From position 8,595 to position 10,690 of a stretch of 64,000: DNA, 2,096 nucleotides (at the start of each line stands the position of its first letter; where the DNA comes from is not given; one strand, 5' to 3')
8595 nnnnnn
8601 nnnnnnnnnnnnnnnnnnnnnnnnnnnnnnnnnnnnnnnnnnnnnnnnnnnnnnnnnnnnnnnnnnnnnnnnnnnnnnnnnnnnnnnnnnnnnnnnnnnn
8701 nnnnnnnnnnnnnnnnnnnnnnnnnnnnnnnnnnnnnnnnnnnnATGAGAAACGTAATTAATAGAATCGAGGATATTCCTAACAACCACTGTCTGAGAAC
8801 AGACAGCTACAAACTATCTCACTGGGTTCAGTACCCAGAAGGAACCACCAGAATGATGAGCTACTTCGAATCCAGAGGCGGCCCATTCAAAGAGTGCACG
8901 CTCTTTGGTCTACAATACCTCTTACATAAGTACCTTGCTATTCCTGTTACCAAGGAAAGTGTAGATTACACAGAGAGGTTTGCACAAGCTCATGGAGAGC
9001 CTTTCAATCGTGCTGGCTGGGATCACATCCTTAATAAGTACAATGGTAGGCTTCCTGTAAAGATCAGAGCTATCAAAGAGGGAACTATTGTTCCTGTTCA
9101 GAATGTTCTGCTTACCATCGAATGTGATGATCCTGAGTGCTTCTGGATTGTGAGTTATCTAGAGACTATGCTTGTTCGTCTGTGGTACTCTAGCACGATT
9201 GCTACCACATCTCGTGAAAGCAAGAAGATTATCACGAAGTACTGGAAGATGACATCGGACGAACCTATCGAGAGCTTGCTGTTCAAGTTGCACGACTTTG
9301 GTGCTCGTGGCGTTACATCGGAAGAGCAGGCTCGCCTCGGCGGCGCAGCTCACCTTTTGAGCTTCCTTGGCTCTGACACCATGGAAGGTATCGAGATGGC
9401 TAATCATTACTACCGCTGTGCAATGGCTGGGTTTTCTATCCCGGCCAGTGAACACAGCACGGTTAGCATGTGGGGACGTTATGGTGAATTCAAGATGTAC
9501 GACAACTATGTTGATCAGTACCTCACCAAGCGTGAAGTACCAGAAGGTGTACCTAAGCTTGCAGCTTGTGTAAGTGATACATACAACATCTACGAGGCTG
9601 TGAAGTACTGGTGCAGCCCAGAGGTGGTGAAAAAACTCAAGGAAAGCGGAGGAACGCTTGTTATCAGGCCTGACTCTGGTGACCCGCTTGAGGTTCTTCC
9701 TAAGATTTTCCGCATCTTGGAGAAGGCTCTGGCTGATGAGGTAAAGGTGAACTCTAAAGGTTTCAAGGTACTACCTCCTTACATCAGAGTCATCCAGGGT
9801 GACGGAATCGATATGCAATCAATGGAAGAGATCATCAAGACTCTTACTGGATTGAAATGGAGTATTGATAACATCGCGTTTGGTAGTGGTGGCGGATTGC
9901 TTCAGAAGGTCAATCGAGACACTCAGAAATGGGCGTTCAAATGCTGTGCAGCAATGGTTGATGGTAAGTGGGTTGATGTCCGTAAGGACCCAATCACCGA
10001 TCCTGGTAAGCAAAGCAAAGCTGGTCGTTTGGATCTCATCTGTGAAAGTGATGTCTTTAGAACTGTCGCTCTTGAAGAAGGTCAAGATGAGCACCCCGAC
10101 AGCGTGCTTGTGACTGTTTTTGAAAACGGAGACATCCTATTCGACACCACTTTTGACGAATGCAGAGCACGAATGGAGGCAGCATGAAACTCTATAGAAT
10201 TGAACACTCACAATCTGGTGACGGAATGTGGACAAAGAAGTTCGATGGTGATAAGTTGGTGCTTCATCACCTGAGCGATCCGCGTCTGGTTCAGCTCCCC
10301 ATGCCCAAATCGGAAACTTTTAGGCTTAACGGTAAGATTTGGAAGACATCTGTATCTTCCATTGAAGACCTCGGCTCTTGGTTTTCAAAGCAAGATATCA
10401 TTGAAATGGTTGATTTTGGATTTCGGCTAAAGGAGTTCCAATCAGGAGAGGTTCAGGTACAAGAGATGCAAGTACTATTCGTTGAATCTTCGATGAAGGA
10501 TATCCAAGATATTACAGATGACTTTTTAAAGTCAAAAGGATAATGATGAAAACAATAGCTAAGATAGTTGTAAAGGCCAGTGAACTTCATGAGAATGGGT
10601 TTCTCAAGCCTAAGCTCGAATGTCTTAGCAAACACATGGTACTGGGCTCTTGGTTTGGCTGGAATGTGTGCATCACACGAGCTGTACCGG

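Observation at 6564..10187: NAD+ salvage module with a duplicated 45-nt leader on both genes; NADAR gene and a dead HNH in between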

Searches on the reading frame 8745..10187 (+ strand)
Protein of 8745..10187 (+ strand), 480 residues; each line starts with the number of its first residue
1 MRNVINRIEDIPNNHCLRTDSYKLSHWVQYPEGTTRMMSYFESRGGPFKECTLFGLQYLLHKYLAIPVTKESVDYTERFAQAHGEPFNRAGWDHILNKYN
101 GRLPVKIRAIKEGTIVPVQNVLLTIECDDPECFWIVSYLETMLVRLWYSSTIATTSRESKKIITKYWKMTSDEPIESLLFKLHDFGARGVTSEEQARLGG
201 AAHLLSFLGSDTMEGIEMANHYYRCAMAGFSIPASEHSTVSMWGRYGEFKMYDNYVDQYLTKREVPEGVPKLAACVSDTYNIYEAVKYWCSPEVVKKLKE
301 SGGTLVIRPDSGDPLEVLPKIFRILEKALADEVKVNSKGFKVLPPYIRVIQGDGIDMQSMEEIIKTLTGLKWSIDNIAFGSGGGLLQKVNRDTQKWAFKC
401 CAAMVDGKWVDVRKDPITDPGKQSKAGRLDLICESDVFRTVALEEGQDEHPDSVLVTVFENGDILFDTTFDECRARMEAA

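Call 9: search_dna_similar(query=window:8745-10187:+, collection=phages, mode=protein, max_rows=30)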
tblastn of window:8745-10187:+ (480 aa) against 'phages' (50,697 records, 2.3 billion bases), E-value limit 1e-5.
Records with a match: 2017; places in all: 2019; records where one place covers at least 80% of the query: 1785.
Best place of each record, by identity: <60% 2017.
By first word of the organism name: Vibrio 230; Klebsiella 200; Pseudomonas 198; Staphylococcus 198; Escherichia 188; Salmonella 128; Mycobacterium 104; Aeromonas 97; Bacillus 84; Listeria 55; and 68 more.
By host as written in the record: - 253; Klebsiella pneumoniae 93; Staphylococcus aureus 82; Mycobacterium smegmatis mc2 155 65; Pseudomonas aeruginosa 55; Escherichia coli 51; Listeria monocytogenes 44; Vibrio harveyi BAA-1116 36; and 507 more.
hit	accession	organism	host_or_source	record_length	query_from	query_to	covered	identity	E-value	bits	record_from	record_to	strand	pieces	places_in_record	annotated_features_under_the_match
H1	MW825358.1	Xanthomonas phage vB_XciM_LucasX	Xanthomonas citri 306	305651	13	479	97%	48.6%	4e-141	453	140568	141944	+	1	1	nicotinamide phosphoribosyltransferase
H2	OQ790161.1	Xanthomonas phage RTH11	Xanthomonas sp.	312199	14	475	96%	48.7%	1e-136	440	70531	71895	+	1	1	nicotinate phosphoribosyltransferase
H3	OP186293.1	Rhodobacter phage RcXuper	Rhodobacter capsulatus YW1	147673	14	476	96%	48.4%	9e-131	423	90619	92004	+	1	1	nicotinamide phosphoribosyltransferase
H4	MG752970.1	Ralstonia phage RsoM2USA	Ralstonia solanacearum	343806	13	475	96%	47.3%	7e-130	421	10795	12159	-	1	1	hypothetical protein (x2)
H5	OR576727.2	Myxococcus phage Mx1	Myxococcus sp.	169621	13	480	98%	46.7%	1e-124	405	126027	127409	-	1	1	nicotinamide phosphoribosyltransferase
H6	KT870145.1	Roseobacter phage DSS3P8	Ruegeria pomeroyi DSS-3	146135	14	467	95%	47.5%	6e-120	392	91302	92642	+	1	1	nicotinamide phosphoribosyltransferase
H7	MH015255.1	Ruegeria phage vB_RpoS-V10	Ruegeria pomeroyi DSS-3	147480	14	467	95%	47.5%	1e-119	391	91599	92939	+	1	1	nicotinate phosphoribosyltransferase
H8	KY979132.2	Acidovorax phage ACP17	Acidovorax citrulli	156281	10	480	98%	45.7%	4e-123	401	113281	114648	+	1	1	nicotinamide phosphoribosyltransferase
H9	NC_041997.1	Acidovorax phage ACP17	Acidovorax citrulli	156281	10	480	98%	45.7%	4e-123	401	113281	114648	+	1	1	nicotinamide phosphoribosyl transferase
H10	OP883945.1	Stenotrophomonas phage CM1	Stenotrophomonas maltophilia SRM01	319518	13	475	96%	46.3%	2e-127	413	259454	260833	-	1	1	record has no annotation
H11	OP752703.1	Stenotrophomonas phage RAS14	Stenotrophomonas maltophilia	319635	13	475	96%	46.3%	2e-127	413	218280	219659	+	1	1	nicotinamide phosphoribosyltransferase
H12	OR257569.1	Ruegeria phage RpAliso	Ruegeria pomeroyi DSS-3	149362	14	476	96%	46.3%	2e-121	396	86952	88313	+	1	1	nicotinamide phosphoribosyltransferase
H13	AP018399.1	Xanthomonas phage XacN1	Xanthomonas citri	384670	16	480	97%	45.8%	2e-127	414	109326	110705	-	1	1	nicotinate phosphoribosyltransferase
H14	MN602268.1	Bacteriophage DSS3_MAL1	-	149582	16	476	96%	46.0%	2e-122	399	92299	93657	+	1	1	putative nicotinate phosphoribosyltransferase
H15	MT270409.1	Phaeobacter phage MD18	Phaeobacter inhibens DSM 17395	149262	16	476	96%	45.6%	4e-121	395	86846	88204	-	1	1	nicotinamide phosphoribosyltransferase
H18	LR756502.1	uncultured phage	metagenomic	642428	13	479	97%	44.5%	7e-121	395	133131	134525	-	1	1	record has no annotation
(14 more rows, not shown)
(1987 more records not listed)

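Call 11: find_related_loci(query=window:8745-10184:+, collection=viral_contigs, flank=6000)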
Query window:8745-10184:+ (480 aa) in viral_contigs; peptide patterns used: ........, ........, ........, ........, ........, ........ (x = any residue, [..] = any of these).
4 stretches matched a pattern; 2 encode a relative of the query (tblastn E <= 1e-3); 2 distinct loci.
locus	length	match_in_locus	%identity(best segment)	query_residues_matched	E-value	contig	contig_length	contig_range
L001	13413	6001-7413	66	8-477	0e+0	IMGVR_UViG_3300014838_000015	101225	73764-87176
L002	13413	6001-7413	66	8-477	0e+0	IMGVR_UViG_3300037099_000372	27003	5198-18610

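Call 22: find_related_loci(query=A1, collection=metagenome_contigs, flank=5000)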
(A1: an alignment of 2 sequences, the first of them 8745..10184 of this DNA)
Query A1 (480 aa) in metagenome_contigs; peptide patterns used: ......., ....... (x = any residue, [..] = any of these).
156 stretches matched a pattern; 18 encode a relative of the query (tblastn E <= 1e-3); 18 distinct loci.
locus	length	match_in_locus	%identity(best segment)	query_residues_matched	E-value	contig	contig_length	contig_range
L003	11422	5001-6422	67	5-478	0e+0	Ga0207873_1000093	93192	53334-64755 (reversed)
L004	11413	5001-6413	66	8-477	0e+0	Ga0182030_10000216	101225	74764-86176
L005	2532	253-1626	68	19-477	0e+0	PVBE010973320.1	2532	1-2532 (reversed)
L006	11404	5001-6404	60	10-477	0e+0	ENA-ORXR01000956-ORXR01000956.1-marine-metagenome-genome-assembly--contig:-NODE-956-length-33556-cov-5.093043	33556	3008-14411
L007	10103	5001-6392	61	14-477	0e+0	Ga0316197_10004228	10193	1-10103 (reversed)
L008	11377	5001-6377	57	19-477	2e-173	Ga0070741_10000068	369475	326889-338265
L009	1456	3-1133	68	104-477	0e+0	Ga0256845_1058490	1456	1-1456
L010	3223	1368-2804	52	1-477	7e-167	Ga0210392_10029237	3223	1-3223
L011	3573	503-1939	51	1-477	2e-164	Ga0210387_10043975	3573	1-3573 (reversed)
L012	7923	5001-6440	48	1-477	3e-146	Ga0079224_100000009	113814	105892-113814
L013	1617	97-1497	43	14-479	7e-121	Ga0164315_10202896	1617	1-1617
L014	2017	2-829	57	204-477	2e-100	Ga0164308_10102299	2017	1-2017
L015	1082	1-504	63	311-477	5e-70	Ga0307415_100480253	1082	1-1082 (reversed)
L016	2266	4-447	61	331-478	3e-53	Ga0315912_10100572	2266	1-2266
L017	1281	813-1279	73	7-162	7e-59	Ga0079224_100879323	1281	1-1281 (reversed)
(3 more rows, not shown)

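Call 45: search_protein_families(library=pfam, proteins=[window:8745-10184:+], max_evalue=0.01)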
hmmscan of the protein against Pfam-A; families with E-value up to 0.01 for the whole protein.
window:8745-10184:+ (480 aa): 2 families
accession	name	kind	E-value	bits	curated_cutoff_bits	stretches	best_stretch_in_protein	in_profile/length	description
PF04095.22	NAPRTase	-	5.3e-47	161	20.8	1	180-446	1-222/239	Nicotinate phosphoribosyltransferase (NAPRTase) family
PF18127.6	NAMPT_N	-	2.3e-29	102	25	1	14-107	1-98/98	Nicotinamide phosphoribosyltransferase, N-terminal domain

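Call 56: get_annotated_region(hit=H1, flank=4000)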
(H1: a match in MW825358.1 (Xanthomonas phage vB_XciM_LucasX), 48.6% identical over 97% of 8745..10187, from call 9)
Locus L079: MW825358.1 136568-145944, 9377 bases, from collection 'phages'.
description: Xanthomonas phage vB_XciM_LucasX, complete genome.
organism: Xanthomonas phage vB_XciM_LucasX (NCBI taxid 2829408)
taxonomy: Viruses; Duplodnaviria; Heunggongvirae; Uroviricota; Caudoviricetes
host: Xanthomonas citri 306; source: citrus orchard soil; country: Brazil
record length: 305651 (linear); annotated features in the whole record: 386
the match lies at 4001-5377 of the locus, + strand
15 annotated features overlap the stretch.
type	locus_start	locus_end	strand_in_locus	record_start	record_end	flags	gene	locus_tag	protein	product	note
CDS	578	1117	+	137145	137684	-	-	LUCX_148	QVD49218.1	hypothetical protein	-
tRNA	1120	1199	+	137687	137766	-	-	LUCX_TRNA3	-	tRNA-Thr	-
tRNA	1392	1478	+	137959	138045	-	-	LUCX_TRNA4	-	tRNA-Ser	-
CDS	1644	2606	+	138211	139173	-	-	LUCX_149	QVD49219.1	hypothetical protein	-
CDS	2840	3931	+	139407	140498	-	-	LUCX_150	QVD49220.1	nicotinamide-nucleotide adenylyltransferase, NadM family / ADP-ribose pyrophosphatase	-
CDS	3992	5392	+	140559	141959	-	-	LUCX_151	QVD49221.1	nicotinamide phosphoribosyltransferase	-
CDS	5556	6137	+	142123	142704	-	-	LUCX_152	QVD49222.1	hypothetical protein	-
regulatory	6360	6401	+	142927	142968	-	-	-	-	terminator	Rho-independent terminator, predicted by ARNold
CDS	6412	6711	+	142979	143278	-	-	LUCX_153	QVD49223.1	hypothetical protein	-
CDS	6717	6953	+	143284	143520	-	-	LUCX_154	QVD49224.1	hypothetical protein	-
tRNA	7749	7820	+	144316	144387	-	-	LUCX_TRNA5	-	tRNA-Gln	-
CDS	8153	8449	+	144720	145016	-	-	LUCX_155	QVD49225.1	hypothetical protein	-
CDS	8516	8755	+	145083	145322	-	-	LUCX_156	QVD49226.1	hypothetical protein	-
CDS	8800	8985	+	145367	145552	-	-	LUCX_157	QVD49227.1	hypothetical protein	-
CDS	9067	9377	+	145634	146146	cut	-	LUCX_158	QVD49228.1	hypothetical protein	-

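Call 57: get_annotated_region(hit=H5, flank=4000)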
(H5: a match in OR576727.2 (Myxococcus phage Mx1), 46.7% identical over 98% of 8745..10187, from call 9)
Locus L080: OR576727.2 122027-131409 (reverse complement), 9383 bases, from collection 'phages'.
description: Myxococcus phage Mx1, complete genome.
organism: Myxococcus phage Mx1 (NCBI taxid 2994995)
taxonomy: Viruses; Duplodnaviria; Heunggongvirae; Uroviricota; Caudoviricetes
host: Myxococcus sp.; source: cow dung; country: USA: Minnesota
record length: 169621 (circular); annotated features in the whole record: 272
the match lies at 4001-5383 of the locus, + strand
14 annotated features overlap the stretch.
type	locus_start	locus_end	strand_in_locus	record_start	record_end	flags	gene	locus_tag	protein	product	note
CDS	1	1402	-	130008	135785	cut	-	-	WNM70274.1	baseplate protein J-like protein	-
CDS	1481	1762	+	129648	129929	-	-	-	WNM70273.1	hypothetical protein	-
CDS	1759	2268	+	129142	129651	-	-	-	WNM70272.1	phosphopantetheine adenylyltransferase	-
CDS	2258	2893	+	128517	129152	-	-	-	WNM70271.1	cytidylyltransferase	-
CDS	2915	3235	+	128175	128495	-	-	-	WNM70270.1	hypothetical protein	-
CDS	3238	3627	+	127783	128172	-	-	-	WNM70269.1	hypothetical protein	-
CDS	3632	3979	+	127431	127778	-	-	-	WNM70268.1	hypothetical protein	-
CDS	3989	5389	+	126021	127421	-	-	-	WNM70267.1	nicotinamide phosphoribosyltransferase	-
CDS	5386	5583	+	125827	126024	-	-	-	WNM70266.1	hypothetical protein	-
CDS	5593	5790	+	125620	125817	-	-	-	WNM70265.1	hypothetical protein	-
CDS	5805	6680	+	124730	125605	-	-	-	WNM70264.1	hypothetical protein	-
CDS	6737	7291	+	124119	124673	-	-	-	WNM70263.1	nicotinamide-nucleotide adenylyltransferase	-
CDS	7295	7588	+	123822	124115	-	-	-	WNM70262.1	hypothetical protein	-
CDS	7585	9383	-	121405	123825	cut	-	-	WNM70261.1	baseplate assembly protein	-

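Call 58: get_annotated_region(hit=H4, flank=4000)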
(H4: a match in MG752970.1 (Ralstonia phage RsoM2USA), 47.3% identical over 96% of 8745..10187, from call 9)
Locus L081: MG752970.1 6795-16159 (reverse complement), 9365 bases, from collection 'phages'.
description: Ralstonia phage RsoM2USA, complete genome.
organism: Ralstonia phage RsoM2USA (NCBI taxid 2070027)
taxonomy: Viruses; Duplodnaviria; Heunggongvirae; Uroviricota; Caudoviricetes
host: Ralstonia solanacearum; source: soil; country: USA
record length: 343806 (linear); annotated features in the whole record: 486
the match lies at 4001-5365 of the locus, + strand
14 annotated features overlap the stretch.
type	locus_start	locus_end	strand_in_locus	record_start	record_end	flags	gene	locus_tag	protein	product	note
CDS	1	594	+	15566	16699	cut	-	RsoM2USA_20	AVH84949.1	hypothetical protein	-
CDS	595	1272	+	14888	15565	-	-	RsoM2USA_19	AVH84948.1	hypothetical protein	-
CDS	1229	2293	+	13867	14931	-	-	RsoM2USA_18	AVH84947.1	hypothetical protein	-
CDS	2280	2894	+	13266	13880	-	-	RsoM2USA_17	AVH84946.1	hypothetical protein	-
CDS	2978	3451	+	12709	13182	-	-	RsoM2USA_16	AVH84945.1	hypothetical protein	-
CDS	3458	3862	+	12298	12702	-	-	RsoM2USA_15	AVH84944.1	hypothetical protein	-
CDS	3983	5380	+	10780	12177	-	-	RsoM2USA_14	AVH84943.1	hypothetical protein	-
CDS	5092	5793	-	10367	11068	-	-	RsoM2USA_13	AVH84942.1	hypothetical protein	-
CDS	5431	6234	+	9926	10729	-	-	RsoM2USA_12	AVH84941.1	hypothetical protein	-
CDS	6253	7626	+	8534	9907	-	-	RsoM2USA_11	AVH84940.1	hypothetical protein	-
CDS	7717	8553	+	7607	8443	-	-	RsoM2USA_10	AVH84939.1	hypothetical protein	-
CDS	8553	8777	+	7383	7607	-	-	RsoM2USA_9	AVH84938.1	hypothetical protein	-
CDS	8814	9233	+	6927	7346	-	-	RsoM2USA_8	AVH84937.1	hypothetical protein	-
CDS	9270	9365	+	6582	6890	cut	-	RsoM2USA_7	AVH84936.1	hypothetical protein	-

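Call 59: get_annotated_region(hit=H8, flank=4000)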
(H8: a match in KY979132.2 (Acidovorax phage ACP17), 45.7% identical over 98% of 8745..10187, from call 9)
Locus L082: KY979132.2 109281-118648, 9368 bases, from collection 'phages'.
description: Acidovorax phage ACP17, complete genome.
organism: Acidovorax phage ACP17 (NCBI taxid 2010329)
taxonomy: Viruses; Duplodnaviria; Heunggongvirae; Uroviricota; Caudoviricetes; Busanvirus; Busanvirus ACP17
host: Acidovorax citrulli; source: -; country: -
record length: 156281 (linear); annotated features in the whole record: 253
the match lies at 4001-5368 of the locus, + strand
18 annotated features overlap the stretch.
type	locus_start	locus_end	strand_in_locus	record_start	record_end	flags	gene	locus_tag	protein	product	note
CDS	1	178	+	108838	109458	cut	-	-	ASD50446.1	hypothetical protein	-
CDS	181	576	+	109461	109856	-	-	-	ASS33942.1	hypothetical protein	-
CDS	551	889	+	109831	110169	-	-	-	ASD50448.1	hypothetical protein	-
CDS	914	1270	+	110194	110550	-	-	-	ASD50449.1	hypothetical protein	-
CDS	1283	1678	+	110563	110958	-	-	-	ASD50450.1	hypothetical protein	Phage protein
CDS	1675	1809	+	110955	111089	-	-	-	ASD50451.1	hypothetical protein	-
CDS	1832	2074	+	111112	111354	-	-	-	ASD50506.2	hypothetical protein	-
CDS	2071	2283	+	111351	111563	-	-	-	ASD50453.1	hypothetical protein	-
CDS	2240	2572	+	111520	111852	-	-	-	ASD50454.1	hypothetical protein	-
CDS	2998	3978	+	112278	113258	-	-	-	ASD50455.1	NMN adenylyltransferase NUDIX hydrolase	-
CDS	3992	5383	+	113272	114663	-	-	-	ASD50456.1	nicotinamide phosphoribosyltransferase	Nicotinamide phosphoribosyltransferase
CDS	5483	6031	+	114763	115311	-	-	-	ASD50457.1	hypothetical protein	-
CDS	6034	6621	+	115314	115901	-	-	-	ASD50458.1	hypothetical protein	Phage protein;DarB-like antirestriction protein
CDS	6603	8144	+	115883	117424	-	-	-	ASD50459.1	cell wall surface anchor family protein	cell wall surface anchor family protein;lectin domain containing protein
CDS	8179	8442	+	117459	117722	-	-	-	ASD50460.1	hypothetical protein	-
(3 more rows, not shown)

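Call 60: get_annotated_region(hit=H13, flank=4000)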
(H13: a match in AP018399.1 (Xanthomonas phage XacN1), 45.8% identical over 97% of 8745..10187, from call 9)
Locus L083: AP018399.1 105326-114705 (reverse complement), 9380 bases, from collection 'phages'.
description: Xanthomonas phage XacN1 DNA, complete genome.
organism: Xanthomonas phage XacN1 (NCBI taxid 2042251)
taxonomy: Viruses; Duplodnaviria; Heunggongvirae; Uroviricota; Caudoviricetes
host: Xanthomonas citri; source: -; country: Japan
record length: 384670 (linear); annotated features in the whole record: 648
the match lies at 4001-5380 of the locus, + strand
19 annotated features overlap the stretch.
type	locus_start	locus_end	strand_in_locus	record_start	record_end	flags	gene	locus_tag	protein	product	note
CDS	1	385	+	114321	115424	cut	-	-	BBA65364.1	bifunctional nicotinamide mononucleotide adenylyltransferase/ADP-ribose pyrophosphatase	ORF216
CDS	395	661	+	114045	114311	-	-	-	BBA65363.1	predicted ORF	ORF215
CDS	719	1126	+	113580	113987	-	-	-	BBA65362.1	hypothetical protein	ORF214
CDS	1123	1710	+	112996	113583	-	-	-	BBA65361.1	DUF1768 domain containing protein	ORF213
CDS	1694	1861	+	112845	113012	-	-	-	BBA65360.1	predicted ORF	ORF212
CDS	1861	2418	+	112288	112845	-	-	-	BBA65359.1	hypothetical protein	ORF211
CDS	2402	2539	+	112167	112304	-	-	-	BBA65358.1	predicted ORF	ORF210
CDS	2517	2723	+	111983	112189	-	-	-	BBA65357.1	predicted ORF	ORF209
CDS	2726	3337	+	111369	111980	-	-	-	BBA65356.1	hypothetical protein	ORF208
CDS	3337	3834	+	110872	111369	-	-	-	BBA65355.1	N-acetyltransferase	ORF207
CDS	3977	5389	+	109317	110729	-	-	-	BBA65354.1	nicotinate phosphoribosyltransferase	ORF206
CDS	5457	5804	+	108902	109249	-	-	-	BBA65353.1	predicted ORF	ORF205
CDS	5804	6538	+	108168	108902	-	-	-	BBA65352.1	deoxycytidylate deaminase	ORF204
CDS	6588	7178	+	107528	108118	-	-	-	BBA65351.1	hypothetical protein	ORF203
CDS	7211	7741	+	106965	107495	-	-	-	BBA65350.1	methyltransferase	ORF202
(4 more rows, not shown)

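Call 61: get_annotated_region(hit=H18, flank=4000)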
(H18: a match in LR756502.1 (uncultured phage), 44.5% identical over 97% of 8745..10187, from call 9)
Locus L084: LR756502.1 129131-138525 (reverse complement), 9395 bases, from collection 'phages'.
description: uncultured phage genome assembly, chromosome: 1.
organism: uncultured phage (NCBI taxid 278008)
taxonomy: Viruses; environmental samples
host: -; source: metagenomic; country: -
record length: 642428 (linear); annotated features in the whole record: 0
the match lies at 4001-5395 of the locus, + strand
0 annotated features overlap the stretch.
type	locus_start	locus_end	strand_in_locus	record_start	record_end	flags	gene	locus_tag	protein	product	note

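Call 62: get_annotated_region(hit=H3, flank=4000)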
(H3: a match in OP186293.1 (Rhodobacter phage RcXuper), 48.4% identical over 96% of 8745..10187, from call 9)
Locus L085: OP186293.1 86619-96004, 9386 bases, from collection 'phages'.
description: Rhodobacter phage RcXuper, complete genome.
organism: Rhodobacter phage RcXuper (NCBI taxid 2973496)
taxonomy: Viruses; Duplodnaviria; Heunggongvirae; Uroviricota; Caudoviricetes
host: Rhodobacter capsulatus YW1; source: water; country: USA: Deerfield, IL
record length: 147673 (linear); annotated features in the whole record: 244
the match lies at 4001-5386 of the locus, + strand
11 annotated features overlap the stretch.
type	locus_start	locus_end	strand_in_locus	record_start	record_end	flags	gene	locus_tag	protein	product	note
CDS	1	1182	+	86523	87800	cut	-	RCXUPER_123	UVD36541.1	RNA ligase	-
CDS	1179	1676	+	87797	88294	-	-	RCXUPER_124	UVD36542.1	polynucleotide kinase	-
CDS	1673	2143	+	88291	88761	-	-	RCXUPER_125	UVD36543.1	proteasome subunit beta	-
CDS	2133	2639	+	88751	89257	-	-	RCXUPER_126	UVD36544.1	hypothetical protein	-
CDS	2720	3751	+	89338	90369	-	-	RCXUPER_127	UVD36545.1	bifunctional nicotinamide mononucleotide adenylyltransferase/ ADP-ribose pyrophosphatase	-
CDS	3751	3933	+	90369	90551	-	-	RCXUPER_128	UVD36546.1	hypothetical protein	-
CDS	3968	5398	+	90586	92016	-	-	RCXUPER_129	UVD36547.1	nicotinamide phosphoribosyltransferase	-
CDS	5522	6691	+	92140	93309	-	-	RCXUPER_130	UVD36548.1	DNA ligase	-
CDS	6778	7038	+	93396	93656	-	-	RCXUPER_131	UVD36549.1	hypothetical protein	-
CDS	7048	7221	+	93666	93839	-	-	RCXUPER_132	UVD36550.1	hypothetical protein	-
CDS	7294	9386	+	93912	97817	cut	-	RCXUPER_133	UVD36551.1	hypothetical protein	-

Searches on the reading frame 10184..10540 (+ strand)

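Call 45: search_protein_families(library=pfam, proteins=[window:10184-10540:+], max_evalue=0.01)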
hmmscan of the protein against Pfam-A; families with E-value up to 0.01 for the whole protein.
window:10184-10540:+ (119 aa): 0 families

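Call 50: search_protein_families(library=phrogs, proteins=[window:10184-10540:+], max_evalue=0.1)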
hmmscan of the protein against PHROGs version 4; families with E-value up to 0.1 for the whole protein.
window:10184-10540:+ (119 aa): 2 families
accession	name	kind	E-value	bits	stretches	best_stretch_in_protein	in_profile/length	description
phrog_23161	-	unknown function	1.7e-18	68.2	1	3-110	10-114/120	-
phrog_1106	-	unknown function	2e-07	32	1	1-108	50-176/227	unknown function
